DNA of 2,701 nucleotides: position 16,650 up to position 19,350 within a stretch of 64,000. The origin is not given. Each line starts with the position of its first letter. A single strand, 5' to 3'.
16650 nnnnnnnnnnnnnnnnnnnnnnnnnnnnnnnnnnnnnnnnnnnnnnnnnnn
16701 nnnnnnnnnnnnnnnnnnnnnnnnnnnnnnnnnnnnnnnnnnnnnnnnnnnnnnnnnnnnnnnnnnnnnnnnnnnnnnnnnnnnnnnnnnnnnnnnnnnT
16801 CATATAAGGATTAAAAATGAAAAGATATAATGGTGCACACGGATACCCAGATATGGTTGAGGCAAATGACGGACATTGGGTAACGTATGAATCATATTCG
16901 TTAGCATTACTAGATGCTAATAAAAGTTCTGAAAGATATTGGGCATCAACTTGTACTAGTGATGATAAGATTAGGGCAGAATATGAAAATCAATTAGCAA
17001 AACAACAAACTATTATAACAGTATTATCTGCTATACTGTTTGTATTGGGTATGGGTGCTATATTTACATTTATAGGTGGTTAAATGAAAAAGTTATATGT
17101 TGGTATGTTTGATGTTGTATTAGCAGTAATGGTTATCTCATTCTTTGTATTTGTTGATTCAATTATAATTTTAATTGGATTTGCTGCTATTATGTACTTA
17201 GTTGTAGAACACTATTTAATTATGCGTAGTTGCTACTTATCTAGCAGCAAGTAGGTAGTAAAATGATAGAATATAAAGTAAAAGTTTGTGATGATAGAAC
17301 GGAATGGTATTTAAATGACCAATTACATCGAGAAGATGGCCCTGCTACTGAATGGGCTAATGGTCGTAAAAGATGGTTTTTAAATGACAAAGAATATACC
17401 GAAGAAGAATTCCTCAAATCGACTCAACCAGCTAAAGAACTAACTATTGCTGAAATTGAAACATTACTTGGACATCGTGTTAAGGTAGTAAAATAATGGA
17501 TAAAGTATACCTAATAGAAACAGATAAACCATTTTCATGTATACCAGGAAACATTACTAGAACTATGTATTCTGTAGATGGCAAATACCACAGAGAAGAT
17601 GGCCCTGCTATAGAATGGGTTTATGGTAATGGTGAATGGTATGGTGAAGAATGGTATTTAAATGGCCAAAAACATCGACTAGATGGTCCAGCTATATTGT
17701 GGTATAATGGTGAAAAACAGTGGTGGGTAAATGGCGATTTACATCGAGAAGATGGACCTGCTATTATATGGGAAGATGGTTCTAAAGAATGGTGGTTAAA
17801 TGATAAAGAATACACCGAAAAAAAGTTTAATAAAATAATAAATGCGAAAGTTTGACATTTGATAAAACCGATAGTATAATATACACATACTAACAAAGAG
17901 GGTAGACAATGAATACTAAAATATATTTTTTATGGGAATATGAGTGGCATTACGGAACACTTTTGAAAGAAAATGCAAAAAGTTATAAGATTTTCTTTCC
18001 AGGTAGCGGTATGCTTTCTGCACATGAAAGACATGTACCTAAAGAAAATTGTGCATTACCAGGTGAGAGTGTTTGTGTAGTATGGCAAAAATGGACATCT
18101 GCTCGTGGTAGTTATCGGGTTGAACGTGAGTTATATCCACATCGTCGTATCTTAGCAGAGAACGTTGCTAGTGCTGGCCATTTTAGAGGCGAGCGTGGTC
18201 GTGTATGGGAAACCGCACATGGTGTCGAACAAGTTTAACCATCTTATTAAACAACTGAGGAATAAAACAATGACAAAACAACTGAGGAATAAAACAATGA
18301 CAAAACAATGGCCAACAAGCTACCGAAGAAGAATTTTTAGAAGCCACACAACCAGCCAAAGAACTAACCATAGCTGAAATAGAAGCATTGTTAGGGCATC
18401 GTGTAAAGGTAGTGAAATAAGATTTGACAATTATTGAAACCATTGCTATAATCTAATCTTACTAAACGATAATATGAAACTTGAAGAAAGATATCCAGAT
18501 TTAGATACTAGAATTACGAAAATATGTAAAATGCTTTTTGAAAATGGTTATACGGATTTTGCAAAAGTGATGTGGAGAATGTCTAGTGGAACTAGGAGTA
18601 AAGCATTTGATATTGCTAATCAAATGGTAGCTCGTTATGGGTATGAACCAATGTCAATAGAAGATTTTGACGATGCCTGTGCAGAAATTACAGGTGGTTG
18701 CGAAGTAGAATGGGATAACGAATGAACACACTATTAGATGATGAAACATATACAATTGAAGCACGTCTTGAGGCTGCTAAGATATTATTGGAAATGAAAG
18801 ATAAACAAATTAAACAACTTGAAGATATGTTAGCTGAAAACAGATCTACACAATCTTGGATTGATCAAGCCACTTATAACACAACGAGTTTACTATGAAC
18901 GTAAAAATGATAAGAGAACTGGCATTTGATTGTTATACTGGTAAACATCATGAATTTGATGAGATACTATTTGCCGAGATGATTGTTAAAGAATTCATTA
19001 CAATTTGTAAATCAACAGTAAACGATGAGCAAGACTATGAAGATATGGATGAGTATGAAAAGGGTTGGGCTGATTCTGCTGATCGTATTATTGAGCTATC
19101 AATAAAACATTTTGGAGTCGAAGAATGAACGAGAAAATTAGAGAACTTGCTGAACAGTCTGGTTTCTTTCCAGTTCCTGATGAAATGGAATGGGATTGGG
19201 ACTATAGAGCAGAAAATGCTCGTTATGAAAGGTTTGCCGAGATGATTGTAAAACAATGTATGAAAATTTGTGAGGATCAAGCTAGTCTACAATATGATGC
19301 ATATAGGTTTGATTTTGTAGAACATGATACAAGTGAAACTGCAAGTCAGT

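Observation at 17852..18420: Promoter-bearing mini-cassette inserted into a MORN-repeat gene, leaving an orphan 3' fragment and a 27-bp tandem repeat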

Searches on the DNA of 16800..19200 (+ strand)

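Call 5: search_dna_similar(query=window:16800-19200:+, collection=phages, mode=near, max_rows=30)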
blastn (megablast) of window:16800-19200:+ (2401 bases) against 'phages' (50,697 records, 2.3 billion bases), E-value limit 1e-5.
No match.

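Call 7: search_dna_similar(query=window:16800-19200:+, collection=phages, mode=distant, max_rows=30)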
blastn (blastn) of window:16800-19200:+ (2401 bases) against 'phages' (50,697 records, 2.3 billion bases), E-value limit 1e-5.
Records with a match: 2; places in all: 2; records where one place covers at least 80% of the query: 0.
Best place of each record, by identity: 60-80% 2.
By first word of the organism name: Celeribacter 2.
By host as written in the record: Celeribacter sp. IMCC12053 2.
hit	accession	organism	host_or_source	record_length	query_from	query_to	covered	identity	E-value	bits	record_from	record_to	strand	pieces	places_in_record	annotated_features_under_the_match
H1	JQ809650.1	Celeribacter phage P12053L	Celeribacter sp. IMCC12053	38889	506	585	3%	76.3%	9e-6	60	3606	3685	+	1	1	hypothetical protein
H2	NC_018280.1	Celeribacter phage P12053L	Celeribacter sp. IMCC12053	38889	506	585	3%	76.3%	9e-6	60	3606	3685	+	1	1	hypothetical protein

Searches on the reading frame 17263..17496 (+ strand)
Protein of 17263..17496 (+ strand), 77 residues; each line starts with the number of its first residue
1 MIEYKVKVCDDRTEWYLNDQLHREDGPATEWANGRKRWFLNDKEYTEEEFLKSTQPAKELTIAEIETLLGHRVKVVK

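Call 10: search_protein_families(library=pfam, proteins=[window:17263-17496:+], max_evalue=0.01)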
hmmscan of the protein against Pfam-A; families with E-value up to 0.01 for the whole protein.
window:17263-17496:+ (77 aa): 0 families

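Call 26: find_homologous_proteins(query=window:17263-17496:+, max_evalue=0.001)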
Query window:17263-17496:+ (77 aa): 194 proteins with E <= 0.001 among 194 candidates; the best 120 are listed.
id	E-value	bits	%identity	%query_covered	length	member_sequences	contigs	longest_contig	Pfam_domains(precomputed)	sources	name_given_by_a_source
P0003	9.4e-47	174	50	100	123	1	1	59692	-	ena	-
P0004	3.6e-45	169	99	100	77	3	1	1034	-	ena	-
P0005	5.6e-44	165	67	94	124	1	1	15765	-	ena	-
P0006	3.4e-43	162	65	94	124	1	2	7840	-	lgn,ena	-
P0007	2.3e-42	160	60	94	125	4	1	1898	PF20530.4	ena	-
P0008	7.0e-42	158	68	88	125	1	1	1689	-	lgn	-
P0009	9.2e-42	158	50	100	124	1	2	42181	-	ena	-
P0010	1.7e-41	157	63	94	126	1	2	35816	-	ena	-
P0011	4.6e-41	156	65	92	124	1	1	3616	-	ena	-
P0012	5.0e-41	155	64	83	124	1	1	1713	-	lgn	-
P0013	5.4e-41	155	56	92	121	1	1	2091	PF20530.4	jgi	jgi:hypothetical protein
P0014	9.4e-41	155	68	82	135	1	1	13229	-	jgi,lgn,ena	-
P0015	4.0e-40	153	54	94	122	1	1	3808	PF20530.4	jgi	-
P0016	5.0e-40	152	54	94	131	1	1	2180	-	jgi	jgi:hypothetical protein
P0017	6.2e-40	152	64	83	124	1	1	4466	-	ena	-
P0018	1.2e-39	151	48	100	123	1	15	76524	PF20530.4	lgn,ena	-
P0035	3.9e-36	140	72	94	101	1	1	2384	-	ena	-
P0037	9.8e-36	139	57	100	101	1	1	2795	-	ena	-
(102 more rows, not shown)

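Call 28: find_encoding_contigs(protein=P0009, flank=6000, max_places=4)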
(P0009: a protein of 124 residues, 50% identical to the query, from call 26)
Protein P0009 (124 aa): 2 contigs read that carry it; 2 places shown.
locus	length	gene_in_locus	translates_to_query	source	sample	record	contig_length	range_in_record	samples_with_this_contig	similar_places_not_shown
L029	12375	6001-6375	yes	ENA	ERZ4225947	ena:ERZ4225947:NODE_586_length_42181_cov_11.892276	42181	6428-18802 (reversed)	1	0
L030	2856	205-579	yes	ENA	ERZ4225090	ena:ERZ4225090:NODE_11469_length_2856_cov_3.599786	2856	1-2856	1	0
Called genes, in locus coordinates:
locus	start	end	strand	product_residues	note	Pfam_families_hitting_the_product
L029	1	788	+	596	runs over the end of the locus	PF14559:TPR_19, PF13414:TPR_11 (weak), PF00515:TPR_1, PF13414:TPR_11 (weak), PF13431:TPR_17 (weak), PF00515:TPR_1, PF07719:TPR_2 (weak), PF13414:TPR_11, +10 more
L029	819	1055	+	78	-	-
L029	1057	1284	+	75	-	-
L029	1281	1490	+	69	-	-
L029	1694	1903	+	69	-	-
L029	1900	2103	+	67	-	-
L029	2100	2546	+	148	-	-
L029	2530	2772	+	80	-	-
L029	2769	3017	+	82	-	-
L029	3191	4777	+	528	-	PF25062:ARM_TT21_N (weak), PF13424:TPR_12 (weak), PF13432:TPR_16 (weak), PF13414:TPR_11, PF00515:TPR_1, PF13414:TPR_11, PF00515:TPR_1, PF00515:TPR_1, +14 more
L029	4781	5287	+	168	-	PF08719:NADAR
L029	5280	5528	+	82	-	-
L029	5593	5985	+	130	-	-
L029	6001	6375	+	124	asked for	-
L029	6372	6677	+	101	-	-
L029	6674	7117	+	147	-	-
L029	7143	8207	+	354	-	PF05673:DUF815 (weak), PF14532:Sigma54_activ_2 (faint), PF00004:AAA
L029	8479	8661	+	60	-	-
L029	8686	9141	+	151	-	-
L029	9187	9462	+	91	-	-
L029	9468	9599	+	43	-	-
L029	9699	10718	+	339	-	PF01467:CTP_transf_like, PF00293:NUDIX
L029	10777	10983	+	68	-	-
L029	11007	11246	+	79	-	-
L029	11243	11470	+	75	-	-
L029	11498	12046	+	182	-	PF13578:Methyltransf_24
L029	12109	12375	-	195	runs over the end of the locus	-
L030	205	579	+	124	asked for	-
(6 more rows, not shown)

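Call 29: find_encoding_contigs(protein=P0003, flank=6000, max_places=4)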
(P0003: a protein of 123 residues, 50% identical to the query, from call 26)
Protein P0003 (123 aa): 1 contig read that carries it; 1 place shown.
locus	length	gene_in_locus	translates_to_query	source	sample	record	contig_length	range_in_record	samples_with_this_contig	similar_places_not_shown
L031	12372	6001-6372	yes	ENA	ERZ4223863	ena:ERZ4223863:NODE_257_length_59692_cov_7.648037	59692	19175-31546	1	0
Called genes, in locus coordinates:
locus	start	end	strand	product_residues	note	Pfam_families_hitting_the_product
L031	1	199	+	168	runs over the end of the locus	-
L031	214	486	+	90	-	PF00166:Cpn10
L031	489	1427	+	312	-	PF13439:Glyco_transf_4 (faint), PF00534:Glycos_transf_1, PF13692:Glyco_trans_1_4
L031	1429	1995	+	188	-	-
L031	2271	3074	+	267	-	-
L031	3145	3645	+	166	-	PF00149:Metallophos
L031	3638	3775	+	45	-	-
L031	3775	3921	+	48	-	-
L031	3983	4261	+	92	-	-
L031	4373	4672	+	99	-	-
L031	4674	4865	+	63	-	-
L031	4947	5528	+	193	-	PF26128:Gad2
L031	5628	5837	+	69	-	-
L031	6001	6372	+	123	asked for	-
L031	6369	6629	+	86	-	-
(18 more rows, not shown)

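Call 37: search_protein_families(library=pfam, proteins=[P0018, P0007, P0009, window:17263-17496:+], max_evalue=1)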
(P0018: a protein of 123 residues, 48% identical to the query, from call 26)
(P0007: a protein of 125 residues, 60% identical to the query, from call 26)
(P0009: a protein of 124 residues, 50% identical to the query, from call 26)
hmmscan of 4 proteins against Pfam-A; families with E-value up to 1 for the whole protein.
P0018 (123 aa): 2 families
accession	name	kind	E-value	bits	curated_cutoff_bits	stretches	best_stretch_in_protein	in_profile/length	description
PF20530.3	DUF6745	-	2.3e-05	24.2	27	0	65-103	64-101/206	Domain of unknown function (DUF6745)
PF04604.19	L_biotic_typeA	-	0.22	11.8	21.7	1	95-122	6-31/50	Type-A lantibiotic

P0007 (125 aa): 3 families
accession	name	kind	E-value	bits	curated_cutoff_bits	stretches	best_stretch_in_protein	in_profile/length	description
PF20530.3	DUF6745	-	2.9e-06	27.2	27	0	65-85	63-83/206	Domain of unknown function (DUF6745)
PF07143.17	CrtC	-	0.42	11.7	22.5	0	60-75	2-17/168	CrtC N-terminal lipocalin domain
PF07661.19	MORN_2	-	0.7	10.7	29.6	0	14-25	6-17/22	MORN repeat variant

P0009 (124 aa): 2 families
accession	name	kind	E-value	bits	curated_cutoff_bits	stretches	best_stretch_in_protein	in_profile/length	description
PF07202.18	Tcp10_C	-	0.05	13.7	36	0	5-18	14-27/35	T-complex protein 10 C-terminus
PF23163.1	CSD_RNase_II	-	0.87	10.1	24.3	0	54-67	21-34/60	CSD-like barrel domain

window:17263-17496:+ (77 aa): 0 families

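Call 38: search_protein_families(library=phrogs, proteins=[window:17263-17496:+, P0009], max_evalue=0.01)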
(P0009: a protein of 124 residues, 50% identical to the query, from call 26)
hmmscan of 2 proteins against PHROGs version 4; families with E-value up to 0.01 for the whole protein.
window:17263-17496:+ (77 aa): 0 families

P0009 (124 aa): 0 families

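Call 72: search_protein_families(library=ncbifam, proteins=[window:17263-17496:+, P0009], max_evalue=1)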
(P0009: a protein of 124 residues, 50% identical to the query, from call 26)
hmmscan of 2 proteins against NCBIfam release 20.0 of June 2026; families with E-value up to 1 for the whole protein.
window:17263-17496:+ (77 aa): 0 families

P0009 (124 aa): 0 families

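Call 77: predict_structure(alignment_id=A2)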
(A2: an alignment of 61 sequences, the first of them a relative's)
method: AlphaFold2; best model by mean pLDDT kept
length: 124 residues; sequences in the alignment: 61
mean_pLDDT: 94.9   pTM: 0.76
mean pLDDT of the five models: 94.9, 94.7, 94.2, 94.0, 93.5
residues with pLDDT >= 90: 109; 70-90: 15; 50-70: 0; < 50: 0
segments of 3 or more residues with pLDDT < 50: none
pLDDT, mean of each block of 10 residues (from residue 1): 96 98 97 98 96 98 98 96 97 95 81 93 83
secondary structure, 60 per line:
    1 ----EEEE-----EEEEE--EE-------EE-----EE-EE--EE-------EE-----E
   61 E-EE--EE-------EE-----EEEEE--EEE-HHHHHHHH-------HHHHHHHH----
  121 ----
elements in order: E5-8 E14-18 E83-87 E90-92 H94-101 H109-116

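Call 79: fold_search(model_id=the predicted structure, library=pdb)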
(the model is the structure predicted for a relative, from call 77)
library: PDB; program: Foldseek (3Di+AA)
matches with E <= 10: 82; with E <= 0.001: 0
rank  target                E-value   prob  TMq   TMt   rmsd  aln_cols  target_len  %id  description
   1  6t69                  1.5e-03  1.00  0.41  0.28   4.5       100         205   21  Crystal structure of Toxoplasma gondii Morn1(V shape) (released 2020-11-18)
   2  6t6q_BBB              4.3e-03  1.00  0.41  0.27   4.6       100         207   21  Crystal structure of Toxoplasma gondii Morn1 (extended conformation). (released 2020-11-18)
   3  6t68_A                4.3e-03  0.82  0.26  0.20   7.7       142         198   16  Crystal structure of Trypanosoma brucei Morn1 (released 2020-11-18)
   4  6t4d                  6.1e-03  1.00  0.41  0.28   4.6       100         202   21  Crystal structure of Plasmodium falciparum Morn1 (released 2020-11-18)
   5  6t6q_AAA              6.5e-03  0.90  0.30  0.22   6.4       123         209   21  Crystal structure of Toxoplasma gondii Morn1 (extended conformation). (released 2020-11-18)
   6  8j07_A                7.8e-03  1.00  0.42  0.28   3.9        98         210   21  96nm repeat of human respiratory doublet microtubule and associated axonemal complexes (released 2023-07-26)
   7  9e5c_3d               1.1e-02  0.99  0.39  0.10   4.3        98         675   19  Cryo-EM structure of 96 nm repeat of microtubule doublet from T. brucei flagellum (released 2025-03-12)
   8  7dmp_A                1.2e-02  1.00  0.44  0.32   4.0       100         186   19  Mouse radial spoke complex (released 2021-07-21)
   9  6t68_B                1.3e-02  0.72  0.27  0.21   7.7       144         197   17  Crystal structure of Trypanosoma brucei Morn1 (released 2020-11-18)
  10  7sqc_7I               1.6e-02  0.89  0.33  0.33   8.0       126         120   16  Ciliary C1 central pair apparatus isolated from Chlamydomonas reinhardtii (released 2022-04-13)
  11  7sqc_7F               1.8e-02  1.00  0.43  0.50   3.9        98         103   16  Ciliary C1 central pair apparatus isolated from Chlamydomonas reinhardtii (released 2022-04-13)
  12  7sqc_7E               2.1e-02  0.99  0.42  0.45   4.0        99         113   15  Ciliary C1 central pair apparatus isolated from Chlamydomonas reinhardtii (released 2022-04-13)
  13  9ijj_3Q               2.1e-02  0.98  0.39  0.38   4.8       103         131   16  In situ structure of the central apparatus in mouse sperm axoneme. (released 2025-06-04)
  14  7jr9_E                2.3e-02  0.99  0.40  0.31   4.4       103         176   14  Chlamydomonas reinhardtii radial spoke minimal head complex (released 2020-12-16)
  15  7sqc_7D               2.4e-02  0.99  0.43  0.50   3.9        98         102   16  Ciliary C1 central pair apparatus isolated from Chlamydomonas reinhardtii (released 2022-04-13)
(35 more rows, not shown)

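Call 80: find_encoding_contigs(protein=P0037, flank=3000, max_places=3)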
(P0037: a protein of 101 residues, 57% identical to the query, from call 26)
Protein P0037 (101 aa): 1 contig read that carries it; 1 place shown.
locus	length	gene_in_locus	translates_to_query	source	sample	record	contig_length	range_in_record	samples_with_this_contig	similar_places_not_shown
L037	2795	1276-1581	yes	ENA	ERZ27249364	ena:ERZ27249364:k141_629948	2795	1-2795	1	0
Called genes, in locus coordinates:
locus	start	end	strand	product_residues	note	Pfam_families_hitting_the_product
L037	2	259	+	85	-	?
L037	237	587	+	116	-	-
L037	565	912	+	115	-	-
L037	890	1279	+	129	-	-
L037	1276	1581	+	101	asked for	-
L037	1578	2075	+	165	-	-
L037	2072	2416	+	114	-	-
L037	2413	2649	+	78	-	-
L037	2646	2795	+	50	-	?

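Call 81: find_encoding_contigs(protein=P0035, flank=3000, max_places=3)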
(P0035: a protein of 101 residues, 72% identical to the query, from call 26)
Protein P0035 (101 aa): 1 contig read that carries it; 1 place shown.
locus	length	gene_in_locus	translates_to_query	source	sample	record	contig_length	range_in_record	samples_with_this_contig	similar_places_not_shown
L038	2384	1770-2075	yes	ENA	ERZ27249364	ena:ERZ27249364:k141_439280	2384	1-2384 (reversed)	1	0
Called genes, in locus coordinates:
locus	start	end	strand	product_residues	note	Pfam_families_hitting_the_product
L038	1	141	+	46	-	?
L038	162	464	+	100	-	-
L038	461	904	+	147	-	-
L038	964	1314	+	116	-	-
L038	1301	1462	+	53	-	-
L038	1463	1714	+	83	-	-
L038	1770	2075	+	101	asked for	-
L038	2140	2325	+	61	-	-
